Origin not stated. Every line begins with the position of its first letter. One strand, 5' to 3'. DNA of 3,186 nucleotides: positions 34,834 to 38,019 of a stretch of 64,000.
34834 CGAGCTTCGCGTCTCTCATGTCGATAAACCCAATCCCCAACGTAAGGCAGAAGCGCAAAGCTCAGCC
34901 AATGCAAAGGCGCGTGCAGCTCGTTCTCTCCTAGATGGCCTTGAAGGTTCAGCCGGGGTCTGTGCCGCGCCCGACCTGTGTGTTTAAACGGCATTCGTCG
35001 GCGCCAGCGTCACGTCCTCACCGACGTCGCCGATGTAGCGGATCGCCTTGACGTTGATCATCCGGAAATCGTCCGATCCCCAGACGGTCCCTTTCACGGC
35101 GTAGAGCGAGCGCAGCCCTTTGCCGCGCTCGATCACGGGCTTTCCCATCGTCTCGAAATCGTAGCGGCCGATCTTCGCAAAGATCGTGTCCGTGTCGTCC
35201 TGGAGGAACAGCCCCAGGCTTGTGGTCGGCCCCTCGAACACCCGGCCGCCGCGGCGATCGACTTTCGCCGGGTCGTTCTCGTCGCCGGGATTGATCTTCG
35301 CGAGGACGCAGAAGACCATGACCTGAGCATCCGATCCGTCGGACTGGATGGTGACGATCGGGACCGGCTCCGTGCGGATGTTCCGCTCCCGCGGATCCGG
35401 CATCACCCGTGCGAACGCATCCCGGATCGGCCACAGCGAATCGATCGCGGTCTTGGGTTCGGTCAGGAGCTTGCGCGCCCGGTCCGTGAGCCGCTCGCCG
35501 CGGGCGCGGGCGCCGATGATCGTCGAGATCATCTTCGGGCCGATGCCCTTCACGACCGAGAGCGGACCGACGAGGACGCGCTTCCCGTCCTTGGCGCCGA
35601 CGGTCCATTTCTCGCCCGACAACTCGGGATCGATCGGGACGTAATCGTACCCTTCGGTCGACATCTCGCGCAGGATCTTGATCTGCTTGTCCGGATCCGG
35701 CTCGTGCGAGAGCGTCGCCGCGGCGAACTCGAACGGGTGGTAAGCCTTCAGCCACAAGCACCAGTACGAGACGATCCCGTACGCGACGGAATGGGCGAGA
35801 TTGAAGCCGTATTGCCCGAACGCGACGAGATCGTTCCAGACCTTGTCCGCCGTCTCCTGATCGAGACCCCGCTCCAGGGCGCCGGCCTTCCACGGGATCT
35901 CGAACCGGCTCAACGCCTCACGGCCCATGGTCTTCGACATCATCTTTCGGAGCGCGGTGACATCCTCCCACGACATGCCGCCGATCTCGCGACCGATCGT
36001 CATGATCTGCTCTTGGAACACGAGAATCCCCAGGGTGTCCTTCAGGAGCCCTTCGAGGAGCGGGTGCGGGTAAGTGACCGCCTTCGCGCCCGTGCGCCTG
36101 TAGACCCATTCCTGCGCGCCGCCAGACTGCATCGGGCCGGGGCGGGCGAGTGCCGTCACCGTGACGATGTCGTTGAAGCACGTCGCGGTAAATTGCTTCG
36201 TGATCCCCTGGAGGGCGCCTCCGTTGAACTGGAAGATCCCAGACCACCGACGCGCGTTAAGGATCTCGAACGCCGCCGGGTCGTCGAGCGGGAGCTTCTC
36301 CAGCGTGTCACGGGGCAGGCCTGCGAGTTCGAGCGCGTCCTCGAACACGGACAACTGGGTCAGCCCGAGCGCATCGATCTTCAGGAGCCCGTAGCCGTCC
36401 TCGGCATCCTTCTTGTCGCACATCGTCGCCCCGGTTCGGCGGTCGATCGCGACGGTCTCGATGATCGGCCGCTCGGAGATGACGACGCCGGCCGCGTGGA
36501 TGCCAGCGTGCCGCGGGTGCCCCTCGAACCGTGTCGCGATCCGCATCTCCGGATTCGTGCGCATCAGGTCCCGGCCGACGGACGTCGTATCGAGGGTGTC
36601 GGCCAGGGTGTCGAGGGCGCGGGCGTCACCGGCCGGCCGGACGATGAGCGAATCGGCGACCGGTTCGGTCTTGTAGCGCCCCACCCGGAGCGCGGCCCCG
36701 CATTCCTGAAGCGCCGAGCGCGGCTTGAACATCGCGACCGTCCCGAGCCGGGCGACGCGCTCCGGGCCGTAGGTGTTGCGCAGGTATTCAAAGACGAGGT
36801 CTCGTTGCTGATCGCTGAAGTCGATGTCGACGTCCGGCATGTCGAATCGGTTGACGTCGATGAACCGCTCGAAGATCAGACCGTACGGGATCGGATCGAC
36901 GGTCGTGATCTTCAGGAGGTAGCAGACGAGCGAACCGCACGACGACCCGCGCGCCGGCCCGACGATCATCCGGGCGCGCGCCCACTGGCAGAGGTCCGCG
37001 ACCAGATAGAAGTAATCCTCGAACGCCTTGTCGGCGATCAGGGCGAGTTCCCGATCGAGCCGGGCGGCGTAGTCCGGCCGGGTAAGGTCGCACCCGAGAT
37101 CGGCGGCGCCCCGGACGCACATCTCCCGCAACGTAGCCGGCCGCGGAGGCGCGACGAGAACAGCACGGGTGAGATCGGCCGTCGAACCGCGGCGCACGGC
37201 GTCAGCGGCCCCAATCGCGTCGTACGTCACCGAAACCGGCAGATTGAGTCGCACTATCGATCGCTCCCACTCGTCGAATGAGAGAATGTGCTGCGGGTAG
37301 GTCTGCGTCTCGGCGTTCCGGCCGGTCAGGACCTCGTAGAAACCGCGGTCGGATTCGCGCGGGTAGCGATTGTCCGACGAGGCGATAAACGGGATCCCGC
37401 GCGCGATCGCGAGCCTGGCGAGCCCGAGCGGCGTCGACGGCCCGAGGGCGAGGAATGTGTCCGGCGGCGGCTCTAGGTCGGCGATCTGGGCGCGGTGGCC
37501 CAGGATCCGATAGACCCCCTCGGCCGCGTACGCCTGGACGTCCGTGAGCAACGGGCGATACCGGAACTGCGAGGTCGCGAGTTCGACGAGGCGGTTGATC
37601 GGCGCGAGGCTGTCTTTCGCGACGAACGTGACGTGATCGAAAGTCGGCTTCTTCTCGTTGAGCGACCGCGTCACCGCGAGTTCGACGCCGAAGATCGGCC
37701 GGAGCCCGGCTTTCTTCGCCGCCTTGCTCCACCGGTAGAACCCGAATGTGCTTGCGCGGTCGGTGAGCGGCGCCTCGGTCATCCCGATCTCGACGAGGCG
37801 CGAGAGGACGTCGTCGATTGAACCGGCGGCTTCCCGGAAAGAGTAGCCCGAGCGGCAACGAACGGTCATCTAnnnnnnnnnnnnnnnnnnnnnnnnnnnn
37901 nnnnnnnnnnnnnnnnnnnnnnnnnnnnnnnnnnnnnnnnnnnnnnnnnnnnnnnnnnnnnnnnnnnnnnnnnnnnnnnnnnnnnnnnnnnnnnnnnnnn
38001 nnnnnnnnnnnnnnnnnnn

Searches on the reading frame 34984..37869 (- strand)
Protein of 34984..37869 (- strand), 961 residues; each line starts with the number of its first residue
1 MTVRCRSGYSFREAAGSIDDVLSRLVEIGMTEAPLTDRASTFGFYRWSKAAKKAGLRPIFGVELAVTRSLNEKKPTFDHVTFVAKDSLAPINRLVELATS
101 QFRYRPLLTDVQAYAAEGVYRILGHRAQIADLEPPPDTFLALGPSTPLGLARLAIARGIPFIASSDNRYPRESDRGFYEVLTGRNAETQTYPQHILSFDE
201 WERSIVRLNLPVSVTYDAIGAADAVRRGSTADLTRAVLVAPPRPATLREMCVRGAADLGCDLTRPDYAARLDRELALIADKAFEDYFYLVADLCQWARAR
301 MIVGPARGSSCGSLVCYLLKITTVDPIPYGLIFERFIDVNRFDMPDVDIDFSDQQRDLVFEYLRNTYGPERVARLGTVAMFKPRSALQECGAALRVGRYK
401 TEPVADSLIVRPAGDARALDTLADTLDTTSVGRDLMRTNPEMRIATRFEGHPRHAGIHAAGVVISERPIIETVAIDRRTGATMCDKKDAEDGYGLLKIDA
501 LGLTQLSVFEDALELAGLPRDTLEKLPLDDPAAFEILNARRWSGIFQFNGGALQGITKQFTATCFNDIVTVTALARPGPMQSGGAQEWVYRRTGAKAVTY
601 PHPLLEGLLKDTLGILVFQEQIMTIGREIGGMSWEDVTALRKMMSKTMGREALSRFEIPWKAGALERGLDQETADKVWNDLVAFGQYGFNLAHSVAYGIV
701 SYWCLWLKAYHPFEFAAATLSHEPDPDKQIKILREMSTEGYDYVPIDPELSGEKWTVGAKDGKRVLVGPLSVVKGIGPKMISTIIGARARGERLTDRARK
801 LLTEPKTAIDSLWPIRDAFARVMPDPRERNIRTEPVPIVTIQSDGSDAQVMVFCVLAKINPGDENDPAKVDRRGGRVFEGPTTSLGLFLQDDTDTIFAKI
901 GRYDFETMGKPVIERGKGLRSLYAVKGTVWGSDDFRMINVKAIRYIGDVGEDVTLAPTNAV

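Call 9: search_dna_similar(query=window:34984-37869:-, collection=phages, mode=protein, max_rows=25)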
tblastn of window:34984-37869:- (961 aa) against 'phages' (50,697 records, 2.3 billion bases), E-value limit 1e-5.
Records with a match: 1365; places in all: 1367; records where one place covers at least 80% of the query: 468.
Best place of each record, by identity: <60% 1365.
By first word of the organism name: Pseudomonas 302; Mycobacterium 281; Streptomyces 211; Gordonia 132; Bacillus 94; Staphylococcus 41; Bacteriophage 40; Microbacterium 36; Escherichia 31; Rhodococcus 22; and 56 more.
By host as written in the record: Mycobacterium smegmatis mc2 155 203; Pseudomonas aeruginosa 118; - 94; Pseudomonas aeruginosa PAO1 86; Streptomyces griseus ATCC 10137 81; Gordonia terrae 3612 65; Streptomyces lividans JI 1326 44; Mycobacterium smegmatis mc#155 37; and 224 more.
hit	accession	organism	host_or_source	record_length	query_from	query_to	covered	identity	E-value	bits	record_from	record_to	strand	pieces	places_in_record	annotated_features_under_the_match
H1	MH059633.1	Xanthomonas phage Carpasina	Xanthomonas campestris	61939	3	944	98%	36.9%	3e-157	519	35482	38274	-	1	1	DNA polymerase III alpha subunit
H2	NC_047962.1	Xanthomonas phage Carpasina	Xanthomonas campestris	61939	3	944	98%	36.9%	3e-157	519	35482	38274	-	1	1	DNA polymerase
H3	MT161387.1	Xanthomonas phage FoX7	Xanthomonas campestris pv. campestris ...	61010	3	944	98%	36.7%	3e-156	516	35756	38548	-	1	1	DNA polymerase III alpha subunit | hypothetical protein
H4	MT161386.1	Xanthomonas phage FoX6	Xanthomonas campestris pv. campestris ...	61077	3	944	98%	36.7%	3e-156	516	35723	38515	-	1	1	DNA polymerase III alpha subunit | putative DNA helicase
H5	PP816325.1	Xylella phage MATE2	Xylella fastidiosa A0PT1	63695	3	944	98%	36.6%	3e-155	513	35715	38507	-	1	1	DNA polymerase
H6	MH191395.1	Xanthomonas phage XcP1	Xanthomonas campestris pv. campestris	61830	3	944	98%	36.5%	4e-155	513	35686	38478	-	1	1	DNA polymerase III alpha subunit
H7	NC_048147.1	Xanthomonas phage XcP1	Xanthomonas campestris pv. campestris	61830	3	944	98%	36.5%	4e-155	513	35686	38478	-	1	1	DNA polymerase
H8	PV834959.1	Vibrio phage JSF39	Vibrio cholerae WTB02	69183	3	953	99%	35.5%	2e-148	493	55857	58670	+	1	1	hypothetical protein (x2)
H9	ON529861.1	Luteibacter phage vB_LflM-Pluto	Luteibacter sp. EIF3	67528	3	943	98%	35.7%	5e-155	513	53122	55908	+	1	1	DNA polymerase III subunit alpha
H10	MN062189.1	Serratia phage MyoSmar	Serratia marcescens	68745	3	946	98%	35.4%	3e-149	496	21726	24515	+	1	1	DNA polymerase III alpha subunit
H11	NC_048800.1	Serratia phage MyoSmar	Serratia marcescens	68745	3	946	98%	35.4%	3e-149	496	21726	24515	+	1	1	DNA polymerase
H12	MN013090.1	Erwinia phage vB_EamM_TropicalSun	Erwinia amylovora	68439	3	946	98%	35.4%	4e-149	496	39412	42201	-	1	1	putative DNA polymerase III alpha subunit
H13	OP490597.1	Serratia phage SMP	Serratia marcescens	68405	3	946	98%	35.3%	6e-148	492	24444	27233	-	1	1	DNA polymerase III alpha subunit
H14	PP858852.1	Serratia phage Spe5P4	Serratia marcescens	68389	3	946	98%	35.3%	7e-148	492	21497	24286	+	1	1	DNA polymerase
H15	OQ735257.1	Burkholderia phage vB_BglM_WTB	Burkholderia gladioli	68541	3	959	100%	34.7%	5e-147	489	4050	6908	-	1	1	DNA polymerase III subunit alpha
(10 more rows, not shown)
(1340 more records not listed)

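Call 10: search_protein_families(library=pfam, proteins=[window:34984-37869:-])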
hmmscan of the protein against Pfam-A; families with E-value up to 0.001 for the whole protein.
window:34984-37869:- (961 aa): 3 families
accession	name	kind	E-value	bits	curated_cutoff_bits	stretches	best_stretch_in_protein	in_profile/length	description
PF07733.18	DNA_pol3_alpha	-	1e-61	209.3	23.9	1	246-502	2-260/260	Bacterial DNA polymerase III alpha NTPase domain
PF17657.6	DNA_pol3_finger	-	3.2e-36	124.6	22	1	522-666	21-164/166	Bacterial DNA polymerase III alpha subunit finger domain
PF02811.25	PHP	-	4.2e-12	47.1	26.4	1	4-120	3-119/164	PHP domain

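Call 15: find_related_loci(query=window:34984-37869:-, collection=viral_contigs, flank=10000)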
Query window:34984-37869:- (961 aa) in viral_contigs; peptide patterns used: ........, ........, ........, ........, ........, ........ (x = any residue, [..] = any of these).
67 stretches matched a pattern; 53 encode a relative of the query (tblastn E <= 1e-3); 53 distinct loci.
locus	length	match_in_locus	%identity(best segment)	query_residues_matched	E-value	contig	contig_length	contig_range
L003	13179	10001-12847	62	3-949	0e+0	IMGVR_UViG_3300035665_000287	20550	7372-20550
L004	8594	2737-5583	62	3-949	0e+0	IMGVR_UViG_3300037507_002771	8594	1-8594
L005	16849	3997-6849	60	1-949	0e+0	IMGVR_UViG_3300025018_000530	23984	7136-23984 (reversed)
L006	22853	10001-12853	60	1-949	0e+0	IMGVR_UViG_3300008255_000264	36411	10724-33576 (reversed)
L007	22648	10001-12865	58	1-952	0e+0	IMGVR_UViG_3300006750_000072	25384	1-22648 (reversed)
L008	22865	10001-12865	58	1-952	0e+0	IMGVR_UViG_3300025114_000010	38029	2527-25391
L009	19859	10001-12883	57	3-958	0e+0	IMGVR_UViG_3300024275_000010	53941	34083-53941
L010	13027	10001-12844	58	1-949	0e+0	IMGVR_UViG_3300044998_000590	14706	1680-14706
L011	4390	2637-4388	96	1-584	0e+0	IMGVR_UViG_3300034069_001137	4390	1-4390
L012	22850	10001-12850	60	1-949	0e+0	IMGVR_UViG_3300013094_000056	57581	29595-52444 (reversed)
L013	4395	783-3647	57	1-949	0e+0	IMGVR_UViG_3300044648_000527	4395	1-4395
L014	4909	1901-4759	56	1-949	0e+0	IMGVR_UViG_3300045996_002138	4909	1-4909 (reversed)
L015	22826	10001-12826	56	6-949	0e+0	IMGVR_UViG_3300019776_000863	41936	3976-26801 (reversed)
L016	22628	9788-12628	61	3-951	0e+0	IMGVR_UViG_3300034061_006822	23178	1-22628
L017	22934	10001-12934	55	3-948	0e+0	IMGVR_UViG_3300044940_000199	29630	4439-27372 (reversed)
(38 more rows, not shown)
